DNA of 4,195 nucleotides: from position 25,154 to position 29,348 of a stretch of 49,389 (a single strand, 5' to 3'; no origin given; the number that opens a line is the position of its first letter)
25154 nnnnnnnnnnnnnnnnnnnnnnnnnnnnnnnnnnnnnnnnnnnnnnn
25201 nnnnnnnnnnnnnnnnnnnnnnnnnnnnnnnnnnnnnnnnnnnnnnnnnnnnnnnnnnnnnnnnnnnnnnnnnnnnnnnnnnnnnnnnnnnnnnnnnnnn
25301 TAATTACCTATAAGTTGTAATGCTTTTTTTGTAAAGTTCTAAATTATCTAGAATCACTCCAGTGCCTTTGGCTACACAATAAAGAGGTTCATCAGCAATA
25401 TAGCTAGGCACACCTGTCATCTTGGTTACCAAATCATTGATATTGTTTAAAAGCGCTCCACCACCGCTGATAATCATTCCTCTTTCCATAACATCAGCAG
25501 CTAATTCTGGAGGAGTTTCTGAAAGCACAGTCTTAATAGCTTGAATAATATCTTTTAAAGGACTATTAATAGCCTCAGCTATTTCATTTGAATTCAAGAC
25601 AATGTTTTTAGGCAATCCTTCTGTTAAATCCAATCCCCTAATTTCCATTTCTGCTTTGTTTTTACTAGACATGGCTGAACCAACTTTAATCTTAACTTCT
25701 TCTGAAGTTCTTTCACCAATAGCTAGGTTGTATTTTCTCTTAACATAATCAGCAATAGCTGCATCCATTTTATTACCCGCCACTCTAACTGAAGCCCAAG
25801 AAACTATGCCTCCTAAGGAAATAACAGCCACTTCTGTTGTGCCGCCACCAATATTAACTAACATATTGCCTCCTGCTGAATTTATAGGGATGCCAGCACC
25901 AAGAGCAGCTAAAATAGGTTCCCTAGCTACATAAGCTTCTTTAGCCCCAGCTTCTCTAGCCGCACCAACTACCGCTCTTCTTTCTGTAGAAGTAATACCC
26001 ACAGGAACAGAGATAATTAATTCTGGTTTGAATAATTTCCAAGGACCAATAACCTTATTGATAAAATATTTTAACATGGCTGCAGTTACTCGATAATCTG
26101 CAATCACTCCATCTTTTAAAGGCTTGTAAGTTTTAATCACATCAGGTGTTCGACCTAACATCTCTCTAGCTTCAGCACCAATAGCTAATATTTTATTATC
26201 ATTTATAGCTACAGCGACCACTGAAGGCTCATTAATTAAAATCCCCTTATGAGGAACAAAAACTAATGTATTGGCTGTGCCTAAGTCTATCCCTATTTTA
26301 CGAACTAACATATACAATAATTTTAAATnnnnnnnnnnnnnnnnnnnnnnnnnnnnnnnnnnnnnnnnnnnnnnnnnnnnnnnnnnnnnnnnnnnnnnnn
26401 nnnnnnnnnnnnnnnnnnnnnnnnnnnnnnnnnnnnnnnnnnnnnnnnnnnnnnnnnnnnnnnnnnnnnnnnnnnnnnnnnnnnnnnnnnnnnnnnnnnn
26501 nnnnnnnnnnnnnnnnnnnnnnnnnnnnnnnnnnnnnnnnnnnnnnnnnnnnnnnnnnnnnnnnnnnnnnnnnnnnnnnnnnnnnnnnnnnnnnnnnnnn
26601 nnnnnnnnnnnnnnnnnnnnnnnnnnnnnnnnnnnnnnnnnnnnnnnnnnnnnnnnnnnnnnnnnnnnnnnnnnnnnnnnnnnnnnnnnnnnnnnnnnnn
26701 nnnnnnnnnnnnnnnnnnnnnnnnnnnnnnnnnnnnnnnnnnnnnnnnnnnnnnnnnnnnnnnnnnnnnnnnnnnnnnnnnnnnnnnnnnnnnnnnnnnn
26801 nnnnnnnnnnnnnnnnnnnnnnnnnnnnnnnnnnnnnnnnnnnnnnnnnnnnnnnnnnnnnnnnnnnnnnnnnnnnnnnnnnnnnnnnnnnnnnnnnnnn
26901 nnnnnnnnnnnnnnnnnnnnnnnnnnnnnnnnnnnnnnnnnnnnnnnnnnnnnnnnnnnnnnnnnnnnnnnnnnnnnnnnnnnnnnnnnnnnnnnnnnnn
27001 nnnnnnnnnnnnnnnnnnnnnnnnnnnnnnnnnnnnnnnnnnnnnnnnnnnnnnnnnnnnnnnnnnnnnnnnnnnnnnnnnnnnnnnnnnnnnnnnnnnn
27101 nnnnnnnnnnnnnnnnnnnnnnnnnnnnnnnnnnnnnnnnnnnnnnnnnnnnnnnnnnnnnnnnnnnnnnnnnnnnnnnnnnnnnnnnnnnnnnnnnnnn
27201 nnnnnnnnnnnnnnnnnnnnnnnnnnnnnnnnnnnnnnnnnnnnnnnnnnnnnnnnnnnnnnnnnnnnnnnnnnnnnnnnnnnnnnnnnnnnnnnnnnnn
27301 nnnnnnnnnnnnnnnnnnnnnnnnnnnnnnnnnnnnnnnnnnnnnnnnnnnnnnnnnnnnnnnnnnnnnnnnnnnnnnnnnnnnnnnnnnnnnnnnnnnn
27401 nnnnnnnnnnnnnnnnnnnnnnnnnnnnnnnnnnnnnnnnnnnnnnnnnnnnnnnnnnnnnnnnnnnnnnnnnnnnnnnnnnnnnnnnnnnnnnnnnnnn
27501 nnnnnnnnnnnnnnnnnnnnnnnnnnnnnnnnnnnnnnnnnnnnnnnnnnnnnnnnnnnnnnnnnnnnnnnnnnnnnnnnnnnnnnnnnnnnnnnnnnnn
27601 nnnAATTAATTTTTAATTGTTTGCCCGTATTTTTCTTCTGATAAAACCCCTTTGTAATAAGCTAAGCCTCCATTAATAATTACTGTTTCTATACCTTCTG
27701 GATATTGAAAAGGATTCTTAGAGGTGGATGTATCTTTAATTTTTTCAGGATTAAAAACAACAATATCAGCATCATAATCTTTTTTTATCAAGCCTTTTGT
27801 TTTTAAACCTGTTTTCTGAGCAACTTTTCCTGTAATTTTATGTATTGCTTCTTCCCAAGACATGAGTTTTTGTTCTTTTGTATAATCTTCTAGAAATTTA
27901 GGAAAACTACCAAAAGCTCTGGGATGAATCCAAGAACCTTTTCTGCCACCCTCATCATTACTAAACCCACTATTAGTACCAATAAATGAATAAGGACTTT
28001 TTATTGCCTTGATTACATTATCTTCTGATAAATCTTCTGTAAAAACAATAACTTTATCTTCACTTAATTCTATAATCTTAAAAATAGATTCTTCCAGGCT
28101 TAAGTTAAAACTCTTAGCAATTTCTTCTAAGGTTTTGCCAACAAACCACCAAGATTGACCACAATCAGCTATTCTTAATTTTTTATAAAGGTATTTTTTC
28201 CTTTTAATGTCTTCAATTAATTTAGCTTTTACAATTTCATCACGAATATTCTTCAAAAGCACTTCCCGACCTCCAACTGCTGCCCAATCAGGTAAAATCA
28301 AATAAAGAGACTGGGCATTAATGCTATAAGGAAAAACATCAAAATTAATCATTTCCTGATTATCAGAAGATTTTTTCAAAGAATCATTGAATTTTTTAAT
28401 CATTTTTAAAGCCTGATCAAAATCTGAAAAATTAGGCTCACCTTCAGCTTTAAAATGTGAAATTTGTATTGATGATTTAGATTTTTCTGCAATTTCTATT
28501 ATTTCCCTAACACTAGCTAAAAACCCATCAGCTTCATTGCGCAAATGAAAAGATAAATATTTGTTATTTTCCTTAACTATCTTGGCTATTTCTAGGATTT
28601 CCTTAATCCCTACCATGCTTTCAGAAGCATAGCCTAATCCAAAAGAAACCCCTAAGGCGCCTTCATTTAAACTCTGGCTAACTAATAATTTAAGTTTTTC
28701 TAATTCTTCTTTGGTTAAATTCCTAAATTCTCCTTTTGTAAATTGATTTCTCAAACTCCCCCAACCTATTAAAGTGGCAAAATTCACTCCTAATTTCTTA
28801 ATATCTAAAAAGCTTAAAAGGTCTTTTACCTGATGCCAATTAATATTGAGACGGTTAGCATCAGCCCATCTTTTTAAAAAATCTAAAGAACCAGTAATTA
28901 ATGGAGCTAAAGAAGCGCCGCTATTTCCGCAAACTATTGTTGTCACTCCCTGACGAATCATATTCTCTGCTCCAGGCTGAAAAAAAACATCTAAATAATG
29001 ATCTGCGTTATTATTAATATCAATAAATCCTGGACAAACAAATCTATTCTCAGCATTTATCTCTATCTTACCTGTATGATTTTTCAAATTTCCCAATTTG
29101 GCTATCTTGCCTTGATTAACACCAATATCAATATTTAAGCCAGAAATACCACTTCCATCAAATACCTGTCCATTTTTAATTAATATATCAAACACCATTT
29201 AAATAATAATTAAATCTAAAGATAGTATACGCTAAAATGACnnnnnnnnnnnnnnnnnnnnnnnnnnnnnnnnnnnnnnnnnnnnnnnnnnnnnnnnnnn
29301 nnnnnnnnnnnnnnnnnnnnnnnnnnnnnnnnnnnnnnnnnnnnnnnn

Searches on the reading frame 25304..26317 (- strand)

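Call 46: search_protein_families(library=pfam, proteins=[window:25304-26317:-], max_evalue=0.001)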
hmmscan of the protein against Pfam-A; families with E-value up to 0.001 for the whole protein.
window:25304-26317:- (337 aa): 4 families
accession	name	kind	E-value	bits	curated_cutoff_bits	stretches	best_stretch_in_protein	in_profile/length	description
PF06723.19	MreB_Mbl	-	3.1e-130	434.2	27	1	7-329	3-325/327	MreB/Mbl protein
PF14450.12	FtsA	-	5.5e-12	46.6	31.8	1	152-316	1-125/127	Cell division protein FtsA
PF00012.26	HSP70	-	9e-10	37.8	20.6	1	99-321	135-370/599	Hsp70 protein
PF00022.25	Actin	-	1.2e-06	27.9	27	1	31-195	31-190/410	Actin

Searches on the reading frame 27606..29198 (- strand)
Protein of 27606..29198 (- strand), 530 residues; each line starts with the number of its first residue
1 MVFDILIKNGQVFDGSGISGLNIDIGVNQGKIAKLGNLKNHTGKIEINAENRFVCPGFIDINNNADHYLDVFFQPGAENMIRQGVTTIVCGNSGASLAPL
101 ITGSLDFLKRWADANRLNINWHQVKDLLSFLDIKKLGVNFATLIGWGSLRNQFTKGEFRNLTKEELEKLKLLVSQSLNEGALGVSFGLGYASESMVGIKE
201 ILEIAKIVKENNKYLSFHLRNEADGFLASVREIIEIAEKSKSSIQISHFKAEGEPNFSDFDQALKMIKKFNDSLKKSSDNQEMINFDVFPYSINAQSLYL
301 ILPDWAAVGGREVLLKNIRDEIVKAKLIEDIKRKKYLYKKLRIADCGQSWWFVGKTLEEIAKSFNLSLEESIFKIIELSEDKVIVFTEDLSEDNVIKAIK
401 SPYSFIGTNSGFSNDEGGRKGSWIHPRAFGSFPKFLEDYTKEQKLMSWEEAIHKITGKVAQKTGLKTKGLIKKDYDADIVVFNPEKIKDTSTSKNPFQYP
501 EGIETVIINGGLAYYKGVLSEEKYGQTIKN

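Call 49: search_protein_families(library=pfam, proteins=[window:27606-29198:-], max_evalue=0.001)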
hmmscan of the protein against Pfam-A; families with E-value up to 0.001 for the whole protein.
window:27606-29198:- (530 aa): 2 families
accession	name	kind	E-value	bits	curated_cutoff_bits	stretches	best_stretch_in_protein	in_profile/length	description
PF07969.17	Amidohydro_3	-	2.6e-10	40.8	29.7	1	438-510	399-468/472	Amidohydrolase family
PF01979.26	Amidohydro_1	-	6.1e-10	39.3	25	1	389-510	226-342/345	Amidohydrolase family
